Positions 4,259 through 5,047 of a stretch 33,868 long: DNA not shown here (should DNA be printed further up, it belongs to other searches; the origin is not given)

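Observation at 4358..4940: Low-GC membrane-protein moron (GYF/DUF4339-like domain plus 2 TM) immediately after the tape measure gene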

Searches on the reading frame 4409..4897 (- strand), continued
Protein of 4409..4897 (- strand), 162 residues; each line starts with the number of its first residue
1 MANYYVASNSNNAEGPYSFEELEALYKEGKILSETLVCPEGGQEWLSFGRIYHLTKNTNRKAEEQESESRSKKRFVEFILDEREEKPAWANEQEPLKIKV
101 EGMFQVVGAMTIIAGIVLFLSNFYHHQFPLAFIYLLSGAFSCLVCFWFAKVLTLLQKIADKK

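Call 51: search_protein_representatives(alignment_id=A2)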
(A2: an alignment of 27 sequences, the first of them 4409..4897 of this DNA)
Query: 27 sequences, 162 profile positions. Proteins with E-value up to 0.001 (for the whole library): 729; up to 1e-10: 52; up to 1e-30: 9. The best 150 are listed.
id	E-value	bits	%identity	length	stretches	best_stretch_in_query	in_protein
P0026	5.4e-78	276.6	-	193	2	54-162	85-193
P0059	6.1e-61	221.2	-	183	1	1-162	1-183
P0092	1.5e-59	216.7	-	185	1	1-160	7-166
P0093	7.8e-52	191.6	-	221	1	1-160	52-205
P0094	1.9e-49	183.8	-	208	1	2-160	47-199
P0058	1.1e-43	165.0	-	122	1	47-162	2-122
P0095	1.5e-40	154.8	-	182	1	2-162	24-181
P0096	1.4e-35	138.7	-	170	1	1-143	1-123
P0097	2.2e-33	131.6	-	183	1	1-160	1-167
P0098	1.2e-28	116.1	-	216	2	2-76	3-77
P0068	5.3e-28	114.1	-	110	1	1-114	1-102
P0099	5.7e-28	114.0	-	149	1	4-162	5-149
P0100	6.7e-26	107.3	-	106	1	77-160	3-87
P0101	1.5e-24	102.9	-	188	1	63-159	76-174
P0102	3.1e-24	101.9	-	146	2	1-56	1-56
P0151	7.6e-10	55.1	-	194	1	4-162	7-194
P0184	2.5e-08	50.2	-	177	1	2-153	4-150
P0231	2.1e-07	47.1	-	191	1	3-160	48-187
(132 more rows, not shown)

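Call 53: find_encoding_contigs(protein=P0151, flank=8000, max_places=3)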
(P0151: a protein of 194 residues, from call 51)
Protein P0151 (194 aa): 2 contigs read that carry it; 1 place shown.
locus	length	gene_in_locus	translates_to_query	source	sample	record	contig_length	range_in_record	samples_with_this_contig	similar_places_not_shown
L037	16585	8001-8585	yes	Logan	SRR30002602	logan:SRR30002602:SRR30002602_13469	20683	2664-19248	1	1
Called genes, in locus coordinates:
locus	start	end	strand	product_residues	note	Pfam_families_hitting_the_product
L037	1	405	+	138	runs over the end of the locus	-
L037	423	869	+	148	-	-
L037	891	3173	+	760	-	-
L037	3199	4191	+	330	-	-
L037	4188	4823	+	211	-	-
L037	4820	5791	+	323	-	-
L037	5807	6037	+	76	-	-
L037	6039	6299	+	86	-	-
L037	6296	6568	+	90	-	-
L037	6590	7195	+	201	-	PF01520:Amidase_3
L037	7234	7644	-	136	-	PF15731:MqsA_antitoxin, PF01381:HTH_3, PF13560:HTH_31 (weak)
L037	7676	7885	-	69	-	-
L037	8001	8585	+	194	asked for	PF14237:GYF_2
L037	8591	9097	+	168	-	-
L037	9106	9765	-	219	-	PF14237:GYF_2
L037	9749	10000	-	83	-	-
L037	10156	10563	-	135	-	-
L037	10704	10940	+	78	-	-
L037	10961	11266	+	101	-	-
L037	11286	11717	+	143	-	-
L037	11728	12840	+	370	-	-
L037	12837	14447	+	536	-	-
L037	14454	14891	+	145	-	-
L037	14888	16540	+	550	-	PF00145:DNA_methylase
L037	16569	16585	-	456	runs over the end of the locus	PF00589:Phage_integrase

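Call 58: search_solved_structures(query=window:4409-4897:-, max_evalue=1)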
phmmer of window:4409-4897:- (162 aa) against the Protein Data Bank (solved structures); distinct sequences matched with E-value up to 1: 2.
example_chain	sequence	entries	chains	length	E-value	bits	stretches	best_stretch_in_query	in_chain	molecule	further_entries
6yvg_A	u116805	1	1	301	0.063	16.1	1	75-155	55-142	MesI (Lpg2505)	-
7c0q_A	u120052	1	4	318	0.069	16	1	75-155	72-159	effector Lpg2505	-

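Call 60: find_encoding_contigs(protein=P0184, flank=7000, max_places=2)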
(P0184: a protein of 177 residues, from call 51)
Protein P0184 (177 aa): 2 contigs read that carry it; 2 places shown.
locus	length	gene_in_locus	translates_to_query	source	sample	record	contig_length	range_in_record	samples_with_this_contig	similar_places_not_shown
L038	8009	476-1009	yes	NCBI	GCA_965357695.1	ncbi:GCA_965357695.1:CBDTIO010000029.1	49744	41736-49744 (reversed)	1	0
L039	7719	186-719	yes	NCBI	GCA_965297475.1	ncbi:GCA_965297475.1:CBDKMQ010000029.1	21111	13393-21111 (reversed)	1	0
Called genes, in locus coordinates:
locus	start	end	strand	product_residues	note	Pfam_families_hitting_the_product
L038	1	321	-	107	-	?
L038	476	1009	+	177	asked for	PF14237:GYF_2 (weak)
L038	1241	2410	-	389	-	PF00465:Fe-ADH, PF13685:Fe-ADH_2 (weak), PF25137:ADH_Fe_C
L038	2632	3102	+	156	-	PF13274:SocA_Panacea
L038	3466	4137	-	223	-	PF02698:DUF218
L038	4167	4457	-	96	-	-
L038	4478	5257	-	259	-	PF02517:Rce1-like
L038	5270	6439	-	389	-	PF00155:Aminotran_1_2, PF00266:Aminotran_5 (weak), PF01041:DegT_DnrJ_EryC1, PF01053:Cys_Met_Meta_PP (weak)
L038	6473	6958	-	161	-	PF01037:AsnC_trans_reg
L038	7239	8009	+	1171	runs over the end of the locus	PF00176:SNF2-rel_dom, PF00271:Helicase_C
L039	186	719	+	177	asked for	PF14237:GYF_2 (weak)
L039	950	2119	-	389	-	PF00465:Fe-ADH, PF13685:Fe-ADH_2 (weak), PF25137:ADH_Fe_C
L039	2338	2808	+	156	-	PF13274:SocA_Panacea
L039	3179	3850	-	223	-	PF02698:DUF218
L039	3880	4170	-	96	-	-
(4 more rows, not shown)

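Call 61: find_encoding_contigs(protein=P0231, flank=7000, max_places=2)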
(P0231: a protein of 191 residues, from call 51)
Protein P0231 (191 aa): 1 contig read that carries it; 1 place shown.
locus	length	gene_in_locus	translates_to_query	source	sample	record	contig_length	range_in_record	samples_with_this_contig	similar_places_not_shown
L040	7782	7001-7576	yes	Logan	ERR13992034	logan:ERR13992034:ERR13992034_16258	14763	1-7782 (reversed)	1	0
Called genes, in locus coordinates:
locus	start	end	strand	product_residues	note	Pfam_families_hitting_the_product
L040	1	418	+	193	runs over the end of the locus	-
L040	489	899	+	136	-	-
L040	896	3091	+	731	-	-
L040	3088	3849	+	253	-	-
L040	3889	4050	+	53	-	-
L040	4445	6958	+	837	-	-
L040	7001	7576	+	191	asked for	-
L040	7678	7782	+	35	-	?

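Call 62: fold_search(model_id=the predicted structure, library=pdb)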
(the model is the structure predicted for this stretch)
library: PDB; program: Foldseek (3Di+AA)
matches with E <= 10: 71; with E <= 0.001: 0
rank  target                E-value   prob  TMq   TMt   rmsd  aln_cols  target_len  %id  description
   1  3k3v                  1.9e-03  1.00  0.31  0.56   2.7        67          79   10  Crystal structure the GYF domain of S. Cerevisiae SMY2 (released 2010-05-19)
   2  3fma_B                4.5e-03  1.00  0.30  0.53   2.9        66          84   11  Crystal structure of the GYF domain of Smy2 in complex with a proline-rich peptide from BBP/ScSF1 (released 2009-12-22)
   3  3fma_D                4.5e-03  1.00  0.30  0.52   2.9        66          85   11  Crystal structure of the GYF domain of Smy2 in complex with a proline-rich peptide from BBP/ScSF1 (released 2009-12-22)
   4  3fma_C                5.5e-03  1.00  0.30  0.52   2.9        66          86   11  Crystal structure of the GYF domain of Smy2 in complex with a proline-rich peptide from BBP/ScSF1 (released 2009-12-22)
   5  7z3c_MODEL_1_A        7.1e-03  1.00  0.29  0.51  13.5        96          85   19  Solution structure of GltJ GYF domain from Myxococcus xanthus (released 2023-02-22)
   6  7rup_A                8.1e-03  1.00  0.28  0.65   2.3        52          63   17  Structure of the human GIGYF2-TNRC6A complex (released 2022-08-24)
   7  3fma_A                1.9e-02  1.00  0.28  0.52   1.9        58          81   12  Crystal structure of the GYF domain of Smy2 in complex with a proline-rich peptide from BBP/ScSF1 (released 2009-12-22)
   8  7ruq_A                2.8e-02  1.00  0.29  0.67   2.3        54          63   13  Structure of the human GIGYF1-TNRC6C complex (released 2022-08-24)
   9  7ruq_C                3.7e-02  1.00  0.29  0.69   1.9        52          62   13  Structure of the human GIGYF1-TNRC6C complex (released 2022-08-24)
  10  7vcf_Q                4.7e-02  0.99  0.27  0.29  11.1        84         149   18  Cryo-EM structure of Chlamydomonas TOC-TIC supercomplex (released 2022-11-30)
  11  7xzi_F                6.2e-02  1.00  0.27  0.27   1.8        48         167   21  Cryo-EM structure of TOC-TIC supercomplex from Chlamydomonas reinhardtii (released 2023-01-11)
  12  8z9y_E                1.9e-01  0.72  0.26  0.11  14.8       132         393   15  Cryo-EM Structure of the Arabidopsis thaliana TIC Complex (released 2024-11-27)
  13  1wh2_MODEL_1_A        2.9e-01  0.99  0.30  0.59   1.6        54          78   17  Solution structure of the GYF domain of a hypothetical protein from Arabidopsis thaliana (released 2004-11-28)
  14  4bws_F                6.9e-01  0.82  0.26  0.57   2.8        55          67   20  Crystal structure of the heterotrimer of PQBP1, U5-15kD and U5-52kD. (released 2014-04-30)
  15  6vqv_A                8.4e-01  0.10  0.15  0.26   6.3        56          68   16  Type I-F CRISPR-Csy complex with its inhibitor AcrF9 (released 2020-03-11)
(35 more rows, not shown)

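Call 77: find_related_loci(query=A1, collection=genome_contigs, flank=5000)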
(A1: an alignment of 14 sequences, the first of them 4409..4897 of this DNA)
Query A1 (162 aa) in genome_contigs; peptide patterns used: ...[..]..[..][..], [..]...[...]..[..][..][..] (x = any residue, [..] = any of these).
123 stretches matched a pattern; 2 encode a relative of the query (tblastn E <= 1e-3); 2 distinct loci.
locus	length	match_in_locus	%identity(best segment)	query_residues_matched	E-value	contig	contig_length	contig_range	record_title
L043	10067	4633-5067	43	1-160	3e-36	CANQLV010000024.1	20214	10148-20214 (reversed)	MAG: Akkermansia muciniphila isolate Lapin-015__bin23 genome assembly, contig: Lapin-015__NODE_2425_length_20214_cov_17.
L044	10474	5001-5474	37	1-160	1e-28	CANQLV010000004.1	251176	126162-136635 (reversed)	MAG: Akkermansia muciniphila isolate Lapin-015__bin23 genome assembly, contig: Lapin-015__NODE_12_length_251176_cov_16.7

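Call 81: search_protein_families(library=pfam, proteins=[L044:4401-4760:+, L044:8124-9362:+, L044:5611-5943:-, L044:6797-7414:+, L044:7769-8134:+, L044:7467-7772:+, L044:4989-5525:+], max_evalue=0.01)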
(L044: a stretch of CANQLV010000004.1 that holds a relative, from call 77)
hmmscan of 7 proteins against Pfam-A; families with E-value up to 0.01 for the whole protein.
L044:4401-4760:+ (119 aa): 1 family
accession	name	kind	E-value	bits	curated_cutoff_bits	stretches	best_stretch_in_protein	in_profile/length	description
PF20901.3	Sf6_terminase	-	1.6e-18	67.1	27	1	1-85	28-105/106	Bacteriophage Sf6, terminase small subunit-like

L044:8124-9362:+ (412 aa): 4 families
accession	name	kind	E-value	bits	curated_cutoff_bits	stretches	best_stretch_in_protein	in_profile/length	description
PF13155.12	Toprim_2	-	1.9e-06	28.6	22.1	1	338-379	43-85/88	Toprim-like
PF13362.12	Toprim_3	-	9.6e-06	26.4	27.2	1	317-382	22-89/95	Toprim domain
PF13662.12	Toprim_4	-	5.1e-05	23.9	25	1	269-368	3-81/85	Toprim domain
PF01751.28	Toprim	-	0.00016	22.2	23.1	1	269-361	2-84/96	Toprim domain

L044:5611-5943:- (110 aa): 0 families

L044:6797-7414:+ (205 aa): 0 families

L044:7769-8134:+ (121 aa): 0 families

L044:7467-7772:+ (101 aa): 1 family
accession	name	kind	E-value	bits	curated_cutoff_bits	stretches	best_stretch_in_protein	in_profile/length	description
PF12728.13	HTH_17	-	0.0002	22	27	1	35-91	1-51/51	Helix-turn-helix domain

L044:4989-5525:+ (178 aa): 1 family
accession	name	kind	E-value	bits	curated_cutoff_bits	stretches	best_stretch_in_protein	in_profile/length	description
PF14237.11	GYF_2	-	2.2e-05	24.6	25.8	1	8-55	1-47/50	GYF domain 2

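Call 90: search_protein_families(library=pfam, proteins=[L025:1-966:+, L025:2668-4071:-, L025:5062-5502:-, L025:1061-1606:-, L025:2138-2758:+, L001:862-3378:-, L040:4445-6958:+], max_evalue=0.01)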
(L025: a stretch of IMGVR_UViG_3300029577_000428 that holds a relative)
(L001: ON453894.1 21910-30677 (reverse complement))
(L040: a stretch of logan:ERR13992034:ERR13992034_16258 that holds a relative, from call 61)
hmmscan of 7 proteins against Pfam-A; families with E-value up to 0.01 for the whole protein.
L025:1-966:+ (321 aa): 1 family
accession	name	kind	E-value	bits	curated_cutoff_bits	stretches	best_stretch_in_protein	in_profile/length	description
PF05426.18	Alginate_lyase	-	2.8e-76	257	22.2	1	15-293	3-275/275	Alginate lyase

L025:2668-4071:- (467 aa): 3 families
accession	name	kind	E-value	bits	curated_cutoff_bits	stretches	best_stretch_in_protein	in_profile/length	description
PF11922.13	DUF3440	-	1.1e-78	263.6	25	1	275-452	1-179/182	Domain of unknown function (DUF3440)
PF01507.26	PAPS_reduct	-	8.8e-13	49.1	22.5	1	63-273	2-165/175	Phosphoadenosine phosphosulfate reductase domain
PF01171.26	ATP_bind_3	-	0.0014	18.9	27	1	63-106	2-43/182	PP-loop family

L025:5062-5502:- (146 aa): 10 families
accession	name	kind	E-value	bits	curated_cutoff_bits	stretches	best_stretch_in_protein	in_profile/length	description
PF01381.28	HTH_3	-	1e-12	48.3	23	1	91-135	1-45/55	Helix-turn-helix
PF13560.12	HTH_31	-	8.2e-10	39.3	27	1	92-129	7-45/64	Helix-turn-helix domain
PF15731.11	MqsA_antitoxin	-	8.6e-09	36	30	1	87-145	70-128/131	Antitoxin component of bacterial toxin-antitoxin system, MqsA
PF12844.13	HTH_19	-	1.1e-06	28.9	30.2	1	90-127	3-40/64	Helix-turn-helix domain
PF21748.3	UPF0150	-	8.6e-06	26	27.3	1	22-70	16-64/64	UPF0150-like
PF15919.11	HicB_lk_antitox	-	9.4e-06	26.2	27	1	16-73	3-59/123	HicB_like antitoxin of bacterial toxin-antitoxin system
PF01527.26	HTH_Tnp_1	-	0.0019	18.8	24.1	0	87-124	9-48/75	Transposase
PF13384.12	HTH_23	-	0.0025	18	24.6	0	91-119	10-37/50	Homeodomain-like domain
PF20432.4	Xre-like-HTH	-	0.0029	18.3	25.8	1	90-120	14-44/63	Antitoxin Xre-like helix-turn-helix domain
PF13542.12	HTH_Tnp_ISL3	-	0.0082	16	27.4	0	88-116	18-43/51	Helix-turn-helix domain of transposase family ISL3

L025:1061-1606:- (181 aa): 1 family
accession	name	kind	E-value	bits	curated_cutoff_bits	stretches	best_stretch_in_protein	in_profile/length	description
PF00565.23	SNase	-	8.1e-22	78.1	21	1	58-153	1-107/107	Staphylococcal nuclease homologue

L025:2138-2758:+ (206 aa): 0 families

L001:862-3378:- (838 aa): 0 families

L040:4445-6958:+ (837 aa): 0 families

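Call 91: search_protein_families(library=pfam, alignment_id=A2, max_evalue=0.01)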
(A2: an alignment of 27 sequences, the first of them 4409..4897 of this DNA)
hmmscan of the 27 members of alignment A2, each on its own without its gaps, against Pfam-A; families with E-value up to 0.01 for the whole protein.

A. member 1, window:4409-4897:- (162 aa): 2 families
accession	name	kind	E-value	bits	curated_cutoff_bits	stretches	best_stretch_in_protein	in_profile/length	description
PF14237.11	GYF_2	-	1.1e-10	41.6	25.8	1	4-51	1-47/50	GYF domain 2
PF20712.2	CyanoTRADDas_TM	-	0.0023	18.5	24.3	1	106-150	18-62/68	Cyanobacterial TRADD-N associated 2-Transmembrane domain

B. families by the number of members that match (of 27 scanned): 13 families
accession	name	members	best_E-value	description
PF14237.11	GYF_2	27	8.1e-12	GYF domain 2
PF20990.2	DUF2207_C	9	5.3e-05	Predicted membrane protein (DUF2207) C-terminal domain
PF20712.2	CyanoTRADDas_TM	8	0.0023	Cyanobacterial TRADD-N associated 2-Transmembrane domain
PF24961.1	NfeD_membrane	6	0.0007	NfeD integral membrane domain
PF20237.3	DUF6594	4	0.0012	Family of unknown function (DUF6594)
PF13273.12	DUF4064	2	8.6e-06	Protein of unknown function (DUF4064)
PF17319.7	DUF5362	2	0.00067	Family of unknown function (DUF5362)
PF11544.13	Spc42p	1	0.00034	Spindle pole body component Spc42p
PF03729.18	DUF308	1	0.0024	Short repeat of unknown function (DUF308)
PF02213.21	GYF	1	0.0034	GYF domain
PF20599.3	DUF6796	1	0.0046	Family of unknown function (DUF6796)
PF11833.13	CPP1-like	1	0.0063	Protein CHAPERONE-LIKE PROTEIN OF POR1-like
PF01070.24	FMN_dh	1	0.0097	FMN-dependent dehydrogenase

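Call 96: fold_search(model_id=the predicted structure, library=viral)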
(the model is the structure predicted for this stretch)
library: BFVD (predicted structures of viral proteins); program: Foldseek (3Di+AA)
matches with E <= 10: 139; with E <= 0.001: 1
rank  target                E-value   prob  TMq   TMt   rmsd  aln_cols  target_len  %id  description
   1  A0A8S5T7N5            1.8e-12  1.00  0.38  0.28  15.4       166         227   38  GYF domain 2 [Myoviridae sp. cta6i12]
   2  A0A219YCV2            1.6e-01  0.20  0.24  0.16  14.6       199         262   10  Uncharacterized protein [Aeromonas phage 65.2]
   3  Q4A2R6                1.9e-01  0.99  0.22  0.34   2.0        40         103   15  Uncharacterized protein [Emiliania huxleyi virus 86 (isolate United Kingdom/English Channel/1999)]
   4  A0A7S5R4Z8            2.8e-01  0.47  0.22  0.35   5.2        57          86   21  (no name in the UniProt tables at hand)
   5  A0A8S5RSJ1            4.1e-01  0.54  0.35  0.43  17.2       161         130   17  Dam-replacing family [Siphoviridae sp. ctES717]
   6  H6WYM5                5.3e-01  0.30  0.20  0.39   3.9        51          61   14  Uncharacterized protein [Hafnia phage Enc34]
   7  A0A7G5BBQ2            5.7e-01  0.33  0.20  0.43   4.8        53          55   13  Uncharacterized protein [Ralstonia phage Simangalove]
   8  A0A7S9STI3            5.7e-01  0.14  0.25  0.19  15.0       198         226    8  Uncharacterized protein [Virus NIOZ-UU157]
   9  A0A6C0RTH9            6.4e-01  0.21  0.31  0.29  15.4       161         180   12  (no name in the UniProt tables at hand)
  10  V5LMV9                8.4e-01  0.94  0.27  0.28   1.9        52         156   12  (no name in the UniProt tables at hand)
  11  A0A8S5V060            8.4e-01  0.20  0.30  0.30  19.9       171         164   13  DNA-directed RNA polymerase [Siphoviridae sp. ctBeL15]
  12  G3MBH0                8.4e-01  0.15  0.19  0.17   5.0        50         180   16  Gp108 [Bacillus phage G]
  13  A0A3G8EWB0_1          8.9e-01  0.15  0.34  0.06  13.6       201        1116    9  Polyprotein (Fragment) [Sclerotium rolfsii alphavirus-like virus 2]
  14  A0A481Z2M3            9.5e-01  0.41  0.21  0.38   3.6        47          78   17  Uncharacterized protein [Pithovirus LCPAC101]
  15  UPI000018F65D         1.0e+00  0.05  0.11  0.09  14.3        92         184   11  (no name look-up for this kind of identifier)
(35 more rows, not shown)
